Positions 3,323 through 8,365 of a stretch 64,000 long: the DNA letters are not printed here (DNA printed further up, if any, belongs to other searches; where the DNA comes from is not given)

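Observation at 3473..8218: Portal gene carrying two large inteins, each with an HNH endonuclease plus a tandem array of Cys4 zinc-ribbon repeats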

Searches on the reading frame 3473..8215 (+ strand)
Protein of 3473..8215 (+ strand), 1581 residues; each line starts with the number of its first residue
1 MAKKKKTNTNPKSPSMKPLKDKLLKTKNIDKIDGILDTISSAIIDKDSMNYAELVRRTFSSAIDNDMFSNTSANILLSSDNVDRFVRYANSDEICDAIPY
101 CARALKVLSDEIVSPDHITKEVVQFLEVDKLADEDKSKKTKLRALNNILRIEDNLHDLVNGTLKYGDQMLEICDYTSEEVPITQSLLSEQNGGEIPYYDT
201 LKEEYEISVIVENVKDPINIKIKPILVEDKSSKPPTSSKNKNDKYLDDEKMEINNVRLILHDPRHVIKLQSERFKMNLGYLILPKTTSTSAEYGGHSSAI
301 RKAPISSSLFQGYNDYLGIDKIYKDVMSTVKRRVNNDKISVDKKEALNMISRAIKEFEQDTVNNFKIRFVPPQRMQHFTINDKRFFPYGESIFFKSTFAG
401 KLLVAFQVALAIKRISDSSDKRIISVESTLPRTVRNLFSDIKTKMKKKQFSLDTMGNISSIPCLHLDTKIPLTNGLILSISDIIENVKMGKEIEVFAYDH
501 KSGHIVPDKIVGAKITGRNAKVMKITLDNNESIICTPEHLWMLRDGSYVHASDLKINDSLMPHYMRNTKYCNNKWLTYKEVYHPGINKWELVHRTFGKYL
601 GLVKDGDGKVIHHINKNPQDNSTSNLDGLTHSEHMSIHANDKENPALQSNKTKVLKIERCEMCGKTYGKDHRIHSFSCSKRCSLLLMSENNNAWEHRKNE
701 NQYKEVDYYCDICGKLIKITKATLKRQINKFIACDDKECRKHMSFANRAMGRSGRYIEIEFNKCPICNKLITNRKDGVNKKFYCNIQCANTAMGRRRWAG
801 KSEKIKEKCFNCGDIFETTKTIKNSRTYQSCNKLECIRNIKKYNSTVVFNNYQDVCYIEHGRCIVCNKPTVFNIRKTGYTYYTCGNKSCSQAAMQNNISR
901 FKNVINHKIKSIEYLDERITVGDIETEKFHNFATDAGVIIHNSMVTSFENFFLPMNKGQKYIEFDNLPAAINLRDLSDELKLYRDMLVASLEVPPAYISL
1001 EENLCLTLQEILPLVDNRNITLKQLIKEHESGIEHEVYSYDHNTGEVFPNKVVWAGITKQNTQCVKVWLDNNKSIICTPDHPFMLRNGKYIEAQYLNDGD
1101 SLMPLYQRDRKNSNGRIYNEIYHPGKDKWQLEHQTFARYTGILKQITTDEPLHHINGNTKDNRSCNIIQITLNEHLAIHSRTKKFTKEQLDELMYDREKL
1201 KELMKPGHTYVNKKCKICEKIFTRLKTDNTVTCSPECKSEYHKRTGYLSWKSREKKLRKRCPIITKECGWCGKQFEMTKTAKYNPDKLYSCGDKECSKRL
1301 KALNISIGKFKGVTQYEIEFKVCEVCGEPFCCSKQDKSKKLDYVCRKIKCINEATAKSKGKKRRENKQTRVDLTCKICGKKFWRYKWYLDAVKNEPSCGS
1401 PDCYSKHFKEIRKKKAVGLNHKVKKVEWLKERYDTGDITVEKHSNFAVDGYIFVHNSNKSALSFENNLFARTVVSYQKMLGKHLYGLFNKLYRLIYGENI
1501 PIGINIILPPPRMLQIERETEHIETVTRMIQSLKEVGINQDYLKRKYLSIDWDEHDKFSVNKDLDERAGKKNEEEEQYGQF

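Call 3: search_protein_families(library=pfam, proteins=[window:3473-8215:+], max_evalue=1)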
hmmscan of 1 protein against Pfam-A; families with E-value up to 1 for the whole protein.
window:3473-8215:+ (1581 aa): 4 families
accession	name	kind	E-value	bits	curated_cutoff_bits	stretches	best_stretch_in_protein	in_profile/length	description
PF14890.11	Intein_splicing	-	8.7e-37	126.7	35.8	2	472-942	3-155/155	Intein splicing domain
PF13392.12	HNH_3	-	1.7e-09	37.6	24.8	2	607-635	17-45/46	HNH endonuclease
PF07591.16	PT-HINT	-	8.6e-09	36.2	27.7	2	1036-1103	19-88/137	Pretoxin HINT domain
PF13509.12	S1_2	-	0.12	13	21.8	1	478-506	29-57/61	S1 domain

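Call 4: search_protein_families(library=phrogs, proteins=[window:3473-8215:+], max_evalue=0.01)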
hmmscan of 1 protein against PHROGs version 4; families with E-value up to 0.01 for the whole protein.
window:3473-8215:+ (1581 aa): 8 families
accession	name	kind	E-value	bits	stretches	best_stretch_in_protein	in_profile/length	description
phrog_7545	-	DNA, RNA and nucleotide metabolism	3.1e-14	54.5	2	607-652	102-147/160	HNH endonuclease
phrog_15471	-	DNA, RNA and nucleotide metabolism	2e-13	51.6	2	586-683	28-128/183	HNH endonuclease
phrog_28563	-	unknown function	1.1e-09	39.5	2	901-949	30-77/98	-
phrog_1271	-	DNA, RNA and nucleotide metabolism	3e-08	34.5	2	1188-1399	91-279/361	HNH endonuclease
phrog_25114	-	unknown function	2.6e-07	31.7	1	1148-1183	100-135/156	-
phrog_21964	-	DNA, RNA and nucleotide metabolism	6.2e-07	30.3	1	585-644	159-218/244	HNH endonuclease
phrog_959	-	DNA, RNA and nucleotide metabolism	6.3e-06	27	0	607-661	75-129/138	HNH endonuclease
phrog_24252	-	DNA, RNA and nucleotide metabolism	0.0073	17.6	0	1152-1183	43-74/146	HNH endonuclease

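Call 8: search_dna_similar(collection=phages, mode=protein, query=window:3473-8215:+, max_rows=30)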
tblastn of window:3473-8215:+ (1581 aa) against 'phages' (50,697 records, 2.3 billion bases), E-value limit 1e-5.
Records with a match: 6; places in all: 6; records where one place covers at least 80% of the query: 0.
Best place of each record, by identity: <60% 6.
By first word of the organism name: Bacillus 2; uncultured 1; Aphanizomenon 1; Rhodobacter 1; Streptococcus 1.
By host as written in the record: Bacillus subtilis W-23-S(r); Bacillus licheniformis ATCC 9945a 2; - 1; Aphanizomenon flos-aquae 1; Rhodobacter capsulatus YW1 1; Streptococcus agalactiae 1.
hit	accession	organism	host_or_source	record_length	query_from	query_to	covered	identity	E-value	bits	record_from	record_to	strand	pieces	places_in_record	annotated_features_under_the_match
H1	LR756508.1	uncultured phage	metagenomic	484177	463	1180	28%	28.4%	2e-20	206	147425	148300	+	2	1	record has no annotation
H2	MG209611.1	Aphanizomenon phage vB_AphaS-CL131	Aphanizomenon flos-aquae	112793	455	1202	26%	28.4%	5e-10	139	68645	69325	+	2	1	dCTP deaminase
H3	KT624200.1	Bacillus phage SP-15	Bacillus subtilis W-23-S(r); Bacillus ...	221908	463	1181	22%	27.8%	2e-9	131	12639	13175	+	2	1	hypothetical protein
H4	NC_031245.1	Bacillus phage SP-15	Bacillus subtilis W-23-S(r); Bacillus ...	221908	463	1181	22%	27.8%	2e-9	131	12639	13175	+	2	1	hypothetical protein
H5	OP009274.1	Rhodobacter phage RcKickapoo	Rhodobacter capsulatus YW1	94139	484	1182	19%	32.5%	6e-7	118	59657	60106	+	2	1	DNA polymerase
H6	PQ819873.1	Streptococcus phage vB_SagM-GXN1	Streptococcus agalactiae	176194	1000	1185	12%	25.9%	1e-6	59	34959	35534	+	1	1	none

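Call 59: find_encoding_contigs(protein=window:3473-8215:+, flank=2000, max_places=3)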
Protein window:3473-8215:+ (1581 aa): no gene with exactly this product is on record in the collection.
